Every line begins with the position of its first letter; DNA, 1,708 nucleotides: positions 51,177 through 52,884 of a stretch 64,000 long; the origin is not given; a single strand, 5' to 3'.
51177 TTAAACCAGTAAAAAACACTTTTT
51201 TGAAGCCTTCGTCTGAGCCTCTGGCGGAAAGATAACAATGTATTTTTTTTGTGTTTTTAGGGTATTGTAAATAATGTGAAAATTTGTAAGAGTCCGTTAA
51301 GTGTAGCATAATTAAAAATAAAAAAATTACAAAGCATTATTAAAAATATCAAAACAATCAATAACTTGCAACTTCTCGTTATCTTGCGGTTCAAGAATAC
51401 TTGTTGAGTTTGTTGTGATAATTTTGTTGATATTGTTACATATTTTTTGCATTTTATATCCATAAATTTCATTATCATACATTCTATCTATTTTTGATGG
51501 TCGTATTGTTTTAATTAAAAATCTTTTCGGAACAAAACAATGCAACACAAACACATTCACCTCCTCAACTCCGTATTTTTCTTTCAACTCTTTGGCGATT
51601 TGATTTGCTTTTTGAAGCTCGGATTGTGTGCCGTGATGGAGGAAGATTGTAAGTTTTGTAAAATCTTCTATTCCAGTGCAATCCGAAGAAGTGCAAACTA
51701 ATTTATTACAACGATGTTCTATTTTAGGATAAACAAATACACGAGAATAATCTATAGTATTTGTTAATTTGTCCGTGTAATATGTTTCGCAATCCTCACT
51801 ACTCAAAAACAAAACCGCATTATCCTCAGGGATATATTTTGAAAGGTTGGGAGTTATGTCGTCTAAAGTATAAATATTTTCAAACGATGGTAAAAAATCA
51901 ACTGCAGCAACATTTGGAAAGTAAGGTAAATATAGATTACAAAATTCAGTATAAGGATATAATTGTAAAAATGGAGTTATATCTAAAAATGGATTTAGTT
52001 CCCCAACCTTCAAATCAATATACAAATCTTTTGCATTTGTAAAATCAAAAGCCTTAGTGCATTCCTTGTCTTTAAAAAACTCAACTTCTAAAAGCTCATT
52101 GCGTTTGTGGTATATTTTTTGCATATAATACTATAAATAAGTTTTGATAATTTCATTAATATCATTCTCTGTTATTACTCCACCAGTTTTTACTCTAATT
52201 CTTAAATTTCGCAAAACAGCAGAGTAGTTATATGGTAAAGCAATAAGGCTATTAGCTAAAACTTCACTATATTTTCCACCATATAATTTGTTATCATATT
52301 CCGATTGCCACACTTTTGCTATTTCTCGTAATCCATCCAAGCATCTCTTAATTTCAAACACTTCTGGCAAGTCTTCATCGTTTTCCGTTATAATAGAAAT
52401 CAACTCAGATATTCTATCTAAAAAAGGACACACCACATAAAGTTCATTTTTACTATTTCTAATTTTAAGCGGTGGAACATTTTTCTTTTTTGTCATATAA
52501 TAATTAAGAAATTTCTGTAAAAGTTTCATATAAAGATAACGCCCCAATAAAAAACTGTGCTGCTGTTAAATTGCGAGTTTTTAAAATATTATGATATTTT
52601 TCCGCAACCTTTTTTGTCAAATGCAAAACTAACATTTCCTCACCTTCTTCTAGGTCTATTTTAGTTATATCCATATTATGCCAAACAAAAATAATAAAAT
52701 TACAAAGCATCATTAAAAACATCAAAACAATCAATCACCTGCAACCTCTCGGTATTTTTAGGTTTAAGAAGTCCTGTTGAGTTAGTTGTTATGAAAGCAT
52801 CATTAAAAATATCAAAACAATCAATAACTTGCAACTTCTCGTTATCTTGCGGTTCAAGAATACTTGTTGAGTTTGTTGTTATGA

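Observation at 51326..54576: Tandemly duplicated, actively recombining A/B gene cassette at the head of the NAD-salvage operon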

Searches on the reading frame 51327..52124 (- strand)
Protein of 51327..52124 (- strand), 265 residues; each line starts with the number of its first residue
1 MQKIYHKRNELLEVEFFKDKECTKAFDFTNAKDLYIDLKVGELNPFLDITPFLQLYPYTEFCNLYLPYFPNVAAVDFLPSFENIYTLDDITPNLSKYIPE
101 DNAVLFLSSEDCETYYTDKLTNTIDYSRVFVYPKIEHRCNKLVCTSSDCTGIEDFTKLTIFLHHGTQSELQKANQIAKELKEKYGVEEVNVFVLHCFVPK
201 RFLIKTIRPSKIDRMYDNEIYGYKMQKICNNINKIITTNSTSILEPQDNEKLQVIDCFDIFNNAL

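Call 3: search_protein_families(library=pfam, proteins=[window:51327-52124:-], max_evalue=1)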
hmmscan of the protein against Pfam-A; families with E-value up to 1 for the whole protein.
window:51327-52124:- (265 aa): 0 families

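Call 4: search_protein_families(library=phrogs, proteins=[window:51327-52124:-], max_evalue=0.1)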
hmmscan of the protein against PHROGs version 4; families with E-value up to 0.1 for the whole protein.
window:51327-52124:- (265 aa): 1 family
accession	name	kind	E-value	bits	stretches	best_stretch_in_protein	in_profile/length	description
phrog_20063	-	unknown function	0.044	15.1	0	82-138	78-133/137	-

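Call 12: search_solved_structures(query=A2, max_evalue=10, show_alignments=2)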
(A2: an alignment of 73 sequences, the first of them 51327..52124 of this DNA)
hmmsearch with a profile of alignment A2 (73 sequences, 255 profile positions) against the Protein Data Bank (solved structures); distinct sequences matched with E-value up to 10: 3.
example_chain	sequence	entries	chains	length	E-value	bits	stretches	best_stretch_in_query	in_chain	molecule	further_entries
8fjf_A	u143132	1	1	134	0.0023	20.7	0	158-181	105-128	H10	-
9fjl_A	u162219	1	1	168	0.59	12.8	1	109-175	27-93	Transcription elongation factor NusA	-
1vl8_A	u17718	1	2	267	1.4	11.6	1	158-189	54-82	Gluconate 5-dehydrogenase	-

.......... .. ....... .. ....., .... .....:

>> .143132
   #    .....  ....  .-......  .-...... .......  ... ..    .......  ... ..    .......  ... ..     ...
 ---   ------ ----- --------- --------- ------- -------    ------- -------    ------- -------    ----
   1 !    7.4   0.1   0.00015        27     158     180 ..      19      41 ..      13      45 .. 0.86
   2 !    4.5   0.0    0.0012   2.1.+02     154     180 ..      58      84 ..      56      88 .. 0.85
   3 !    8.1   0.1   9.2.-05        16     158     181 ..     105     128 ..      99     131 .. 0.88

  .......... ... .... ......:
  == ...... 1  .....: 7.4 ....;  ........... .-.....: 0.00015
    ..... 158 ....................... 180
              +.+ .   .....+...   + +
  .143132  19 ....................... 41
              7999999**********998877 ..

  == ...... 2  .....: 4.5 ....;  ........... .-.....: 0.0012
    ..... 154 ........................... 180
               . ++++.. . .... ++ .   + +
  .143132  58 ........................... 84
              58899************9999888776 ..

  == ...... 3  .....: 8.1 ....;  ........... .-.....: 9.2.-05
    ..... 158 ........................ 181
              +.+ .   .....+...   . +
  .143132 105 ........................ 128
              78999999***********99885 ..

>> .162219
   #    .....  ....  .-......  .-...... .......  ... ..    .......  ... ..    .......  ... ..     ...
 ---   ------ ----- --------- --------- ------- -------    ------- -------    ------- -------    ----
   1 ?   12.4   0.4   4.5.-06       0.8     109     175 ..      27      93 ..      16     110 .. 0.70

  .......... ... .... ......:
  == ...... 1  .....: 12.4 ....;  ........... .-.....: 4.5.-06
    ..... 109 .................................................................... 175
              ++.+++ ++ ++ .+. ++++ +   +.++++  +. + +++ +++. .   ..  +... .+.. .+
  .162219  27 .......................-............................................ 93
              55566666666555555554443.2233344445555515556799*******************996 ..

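Call 18: predict_structure(alignment_id=A2)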
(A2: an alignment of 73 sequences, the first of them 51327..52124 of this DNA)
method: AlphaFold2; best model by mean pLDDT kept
length: 265 residues; sequences in the alignment: 73
mean_pLDDT: 76.5   pTM: 0.77
mean pLDDT of the five models: 76.5, 73.9, 66.8, 56.3, 56.0
residues with pLDDT >= 90: 69; 70-90: 120; 50-70: 44; < 50: 32
segments of 3 or more residues with pLDDT < 50: 57-59, 139-147, 202-220
pLDDT, mean of each block of 10 residues (from residue 1): 89 89 90 82 77 61 78 56 79 82 87 73 69 63 45 87 88 94 93 76 44 41 78 91 79 91 86
secondary structure, 60 per line:
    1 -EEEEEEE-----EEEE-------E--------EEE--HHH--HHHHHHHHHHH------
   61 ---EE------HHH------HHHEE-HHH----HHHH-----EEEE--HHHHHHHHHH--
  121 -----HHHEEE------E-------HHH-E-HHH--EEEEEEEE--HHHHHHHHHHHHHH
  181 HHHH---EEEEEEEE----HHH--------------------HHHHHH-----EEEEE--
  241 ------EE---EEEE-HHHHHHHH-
elements in order: E2-8 E14-17 E34-36 H44-54 H94-97 E103-106 H109-118 E129-131 E157-164 H167-184 E188-195 H223-228 E234-238 E252-255 H257-264

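Call 27: search_dna_similar(query=window:51327-52124:-, collection=phages, mode=protein, max_evalue=0.001, max_rows=30)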
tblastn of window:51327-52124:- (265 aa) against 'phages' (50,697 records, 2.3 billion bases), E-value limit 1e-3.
No match.

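Call 30: find_related_loci(query=A2, collection=viral_contigs, flank=10000)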
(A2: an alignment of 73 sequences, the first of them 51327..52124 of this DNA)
Query A2 (265 aa) in viral_contigs; peptide patterns used: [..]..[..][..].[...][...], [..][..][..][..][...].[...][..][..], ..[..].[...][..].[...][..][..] (x = any residue, [..] = any of these).
135 stretches matched a pattern; 4 encode a relative of the query (tblastn E <= 1e-3); 4 distinct loci.
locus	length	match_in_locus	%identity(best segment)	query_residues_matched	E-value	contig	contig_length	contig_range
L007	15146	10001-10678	47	1-265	2e-64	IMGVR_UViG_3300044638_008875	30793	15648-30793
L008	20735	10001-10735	46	1-265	7e-55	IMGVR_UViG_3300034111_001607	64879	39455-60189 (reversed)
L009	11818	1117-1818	43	1-261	4e-46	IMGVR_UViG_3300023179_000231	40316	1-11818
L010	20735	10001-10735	46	1-265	7e-55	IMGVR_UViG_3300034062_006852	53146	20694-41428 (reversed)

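Call 34: find_related_loci(query=A2, collection=metagenome_contigs, flank=10000)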
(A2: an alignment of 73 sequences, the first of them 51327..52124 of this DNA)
Query A2 (265 aa) in metagenome_contigs; peptide patterns used: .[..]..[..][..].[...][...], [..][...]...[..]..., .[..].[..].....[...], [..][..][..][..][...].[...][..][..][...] (x = any residue, [..] = any of these).
492 stretches matched a pattern; 83 encode a relative of the query (tblastn E <= 1e-3); the best 80 are kept; 79 distinct loci.
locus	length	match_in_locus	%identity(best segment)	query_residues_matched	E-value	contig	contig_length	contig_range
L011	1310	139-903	54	1-265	2e-80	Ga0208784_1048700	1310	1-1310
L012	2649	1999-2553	60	1-198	1e-66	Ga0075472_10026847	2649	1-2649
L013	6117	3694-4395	47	1-265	7e-63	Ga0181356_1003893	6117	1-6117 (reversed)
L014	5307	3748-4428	49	1-261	1e-61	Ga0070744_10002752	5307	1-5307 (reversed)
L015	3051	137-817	49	1-261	9e-62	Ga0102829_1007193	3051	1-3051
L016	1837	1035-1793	46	1-265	4e-63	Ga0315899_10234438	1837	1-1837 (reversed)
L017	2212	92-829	49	1-265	8e-61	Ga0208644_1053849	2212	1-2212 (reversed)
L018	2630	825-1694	44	1-265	2e-59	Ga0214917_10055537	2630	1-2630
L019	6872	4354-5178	42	1-265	1e-58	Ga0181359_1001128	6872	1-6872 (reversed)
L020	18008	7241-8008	48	1-261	2e-58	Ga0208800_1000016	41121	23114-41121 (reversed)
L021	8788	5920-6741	43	1-265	5e-57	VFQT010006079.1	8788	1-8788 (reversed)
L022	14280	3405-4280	44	1-265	2e-56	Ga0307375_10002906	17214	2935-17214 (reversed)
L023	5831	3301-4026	47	1-265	8e-56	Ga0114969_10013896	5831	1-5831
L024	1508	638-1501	44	1-261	3e-58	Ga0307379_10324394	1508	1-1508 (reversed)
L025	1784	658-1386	45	1-265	3e-56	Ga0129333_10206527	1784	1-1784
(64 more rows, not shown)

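Call 38: search_protein_representatives(alignment_id=A2)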
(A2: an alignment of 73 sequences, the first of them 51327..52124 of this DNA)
Query: 73 sequences, 255 profile positions. Proteins with E-value up to 0.001 (for the whole library): 167; up to 1e-10: 142; up to 1e-30: 82. The best 150 are listed.
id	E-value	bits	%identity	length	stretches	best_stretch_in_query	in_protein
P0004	2.2e-123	427.2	-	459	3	77-251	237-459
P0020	8.5e-104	363.0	-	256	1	1-252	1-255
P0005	1.2e-95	336.3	-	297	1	2-247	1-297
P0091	1.6e-93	329.3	-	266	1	2-252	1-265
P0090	2.1e-92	325.6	-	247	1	2-251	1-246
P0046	1.7e-91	322.7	-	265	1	2-247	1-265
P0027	2.8e-90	318.7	-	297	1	2-250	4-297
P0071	2.6e-89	315.5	-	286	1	2-250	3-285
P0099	5.5e-89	314.5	-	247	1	1-251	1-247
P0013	3.4e-88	311.8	-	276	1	1-251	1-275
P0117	1.9e-87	309.4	-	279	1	2-253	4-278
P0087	9.5e-87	307.1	-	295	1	2-252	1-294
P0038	1.1e-86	306.9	-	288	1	2-251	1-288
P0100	7.9e-86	304.1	-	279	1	1-251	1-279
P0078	7.7e-85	300.9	-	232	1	1-251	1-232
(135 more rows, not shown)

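Call 47: search_protein_families(library=ncbifam, proteins=[window:51327-52124:-], max_evalue=0.1)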
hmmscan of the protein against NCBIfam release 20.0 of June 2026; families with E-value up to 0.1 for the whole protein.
window:51327-52124:- (265 aa): 1 family
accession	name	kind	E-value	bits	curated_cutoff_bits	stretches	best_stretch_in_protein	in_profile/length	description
TIGR00132.1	gatA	equivalog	0.082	11.6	481.1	0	162-240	255-334/466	Asp-tRNA(Asn)/Glu-tRNA(Gln) amidotransferase subunit GatA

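Call 48: search_protein_families(library=padloc, proteins=[window:51327-52124:-], max_evalue=0.1)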
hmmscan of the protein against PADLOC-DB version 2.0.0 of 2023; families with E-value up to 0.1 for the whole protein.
window:51327-52124:- (265 aa): 0 families

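Call 84: fold_search(model_id=the predicted structure, library=pdb)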
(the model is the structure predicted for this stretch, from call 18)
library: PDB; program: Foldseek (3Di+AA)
matches with E <= 10: 1415; with E <= 0.001: 1
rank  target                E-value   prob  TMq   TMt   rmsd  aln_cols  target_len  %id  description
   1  1dkr_A                4.9e-05  1.00  0.50  0.45   6.5       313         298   14  CRYSTAL STRUCTURES OF BACILLUS SUBTILIS PHOSPHORIBOSYLPYROPHOSPHATE SYNTHETASE: MOLECULAR BASIS OF ALLOSTERIC INHIBITI (released 2000-04-05)
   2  4wac                  7.9e-03  0.11  0.14  0.09  19.2       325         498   12  Crystal Structure of TarM (released 2015-02-25)
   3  1u9y_A                3.0e-02  0.96  0.52  0.50   6.6       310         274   12  Crystal Structure of Phosphoribosyl Diphosphate Synthase from Methanocaldococcus jannaschii (released 2005-08-23)
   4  7ec1_B                3.0e-02  0.08  0.14  0.10  15.9       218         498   12  Crystal structure of SdgB (ligand-free form) (released 2021-03-24)
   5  7pje_C                3.9e-02  0.66  0.24  0.16   9.5       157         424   10  Inhibiting parasite proliferation using a rationally designed anti-tubulin agent (released 2021-09-22)
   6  2bto_A                4.1e-02  0.47  0.21  0.15  11.8       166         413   11  Structure of BtubA from Prosthecobacter dejongeii (released 2005-06-23)
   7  7rro_AL               5.0e-02  0.35  0.20  0.14  12.8       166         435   11  Structure of the 48-nm repeat doublet microtubule from bovine tracheal cilia (released 2021-10-27)
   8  9dgw_A                5.3e-02  0.66  0.19  0.19  10.1       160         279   10  X-ray crystal structure of the Viperin-like enzyme from T. virens with bound CTP and SAM (released 2025-02-12)
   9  9gnu_A                5.3e-02  0.51  0.23  0.16   8.7       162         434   12  Tubulin in complex with a dioxane analog of zampanolide (released 2025-09-17)
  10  7pje_A                5.6e-02  0.57  0.23  0.16  10.7       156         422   10  Inhibiting parasite proliferation using a rationally designed anti-tubulin agent (released 2021-09-22)
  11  7qup_10B              6.7e-02  0.41  0.21  0.15  10.1       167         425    8  D. melanogaster 13-protofilament microtubule (released 2022-11-02)
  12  6qus_S                7.2e-02  0.35  0.21  0.14   9.9       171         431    8  HsCKK (human CAMSAP1) decorated 13pf taxol-GDP microtubule (released 2019-11-27)
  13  4iij_B                8.6e-02  0.38  0.22  0.15  10.2       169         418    9  Crystal structure of tubulin-stathmin-TTL-apo complex (released 2013-01-30)
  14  4i4t_A                9.2e-02  0.47  0.24  0.16   8.4       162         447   12  Crystal structure of tubulin-RB3-TTL-Zampanolide complex (released 2013-01-23)
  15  5m8g_A                9.7e-02  0.41  0.23  0.16   8.7       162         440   12  Tubulin-MTD265 complex (released 2017-02-22)
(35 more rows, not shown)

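Call 96: find_related_loci(query=A2, collection=genome_contigs, flank=6000)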
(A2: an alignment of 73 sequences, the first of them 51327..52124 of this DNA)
Query A2 (265 aa) in genome_contigs; peptide patterns used: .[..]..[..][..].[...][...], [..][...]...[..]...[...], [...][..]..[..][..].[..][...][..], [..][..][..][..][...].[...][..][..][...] (x = any residue, [..] = any of these).
138 stretches matched a pattern; 1 encode a relative of the query (tblastn E <= 1e-3); 1 distinct loci.
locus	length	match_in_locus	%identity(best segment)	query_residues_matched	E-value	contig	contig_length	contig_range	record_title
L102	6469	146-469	48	1-265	3e-13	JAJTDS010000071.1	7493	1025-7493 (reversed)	MAG: Rickettsiales bacterium isolate 49632_E25 Sample_49632_scaffold_15383, whole genome shotgun sequence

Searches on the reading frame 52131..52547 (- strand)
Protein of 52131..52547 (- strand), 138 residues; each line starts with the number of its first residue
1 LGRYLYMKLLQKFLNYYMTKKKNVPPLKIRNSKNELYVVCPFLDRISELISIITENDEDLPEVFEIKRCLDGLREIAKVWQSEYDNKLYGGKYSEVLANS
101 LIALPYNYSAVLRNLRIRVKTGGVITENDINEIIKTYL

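Call 3: search_protein_families(library=pfam, proteins=[window:52131-52547:-], max_evalue=1)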
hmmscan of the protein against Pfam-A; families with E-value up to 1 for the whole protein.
window:52131-52547:- (138 aa): 0 families

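Call 4: search_protein_families(library=phrogs, proteins=[window:52131-52547:-], max_evalue=0.1)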
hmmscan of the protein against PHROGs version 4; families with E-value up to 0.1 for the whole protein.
window:52131-52547:- (138 aa): 0 families

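Call 47: search_protein_families(library=ncbifam, proteins=[window:52131-52547:-], max_evalue=0.1)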
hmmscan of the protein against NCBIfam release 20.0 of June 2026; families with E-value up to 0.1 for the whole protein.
window:52131-52547:- (138 aa): 0 families

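Call 48: search_protein_families(library=padloc, proteins=[window:52131-52547:-], max_evalue=0.1)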
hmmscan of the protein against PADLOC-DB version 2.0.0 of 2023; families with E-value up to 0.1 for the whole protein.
window:52131-52547:- (138 aa): 1 family
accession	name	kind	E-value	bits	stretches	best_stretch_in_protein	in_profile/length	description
PDLC04027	PD-T4-2_A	-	0.02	12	1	6-39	245-278/363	-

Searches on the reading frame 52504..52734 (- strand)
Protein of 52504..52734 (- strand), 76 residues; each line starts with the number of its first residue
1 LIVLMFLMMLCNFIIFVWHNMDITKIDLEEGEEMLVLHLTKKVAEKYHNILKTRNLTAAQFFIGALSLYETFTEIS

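Call 3: search_protein_families(library=pfam, proteins=[window:52504-52734:-], max_evalue=1)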
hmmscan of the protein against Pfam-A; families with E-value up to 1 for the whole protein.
window:52504-52734:- (76 aa): 1 family
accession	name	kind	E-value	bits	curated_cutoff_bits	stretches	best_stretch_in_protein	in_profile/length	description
PF01954.22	AF2212-like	-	0.022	15.6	21.6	1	24-52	18-47/59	AF2212-like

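Call 4: search_protein_families(library=phrogs, proteins=[window:52504-52734:-], max_evalue=0.1)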
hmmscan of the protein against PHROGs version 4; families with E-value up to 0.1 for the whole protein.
window:52504-52734:- (76 aa): 0 families
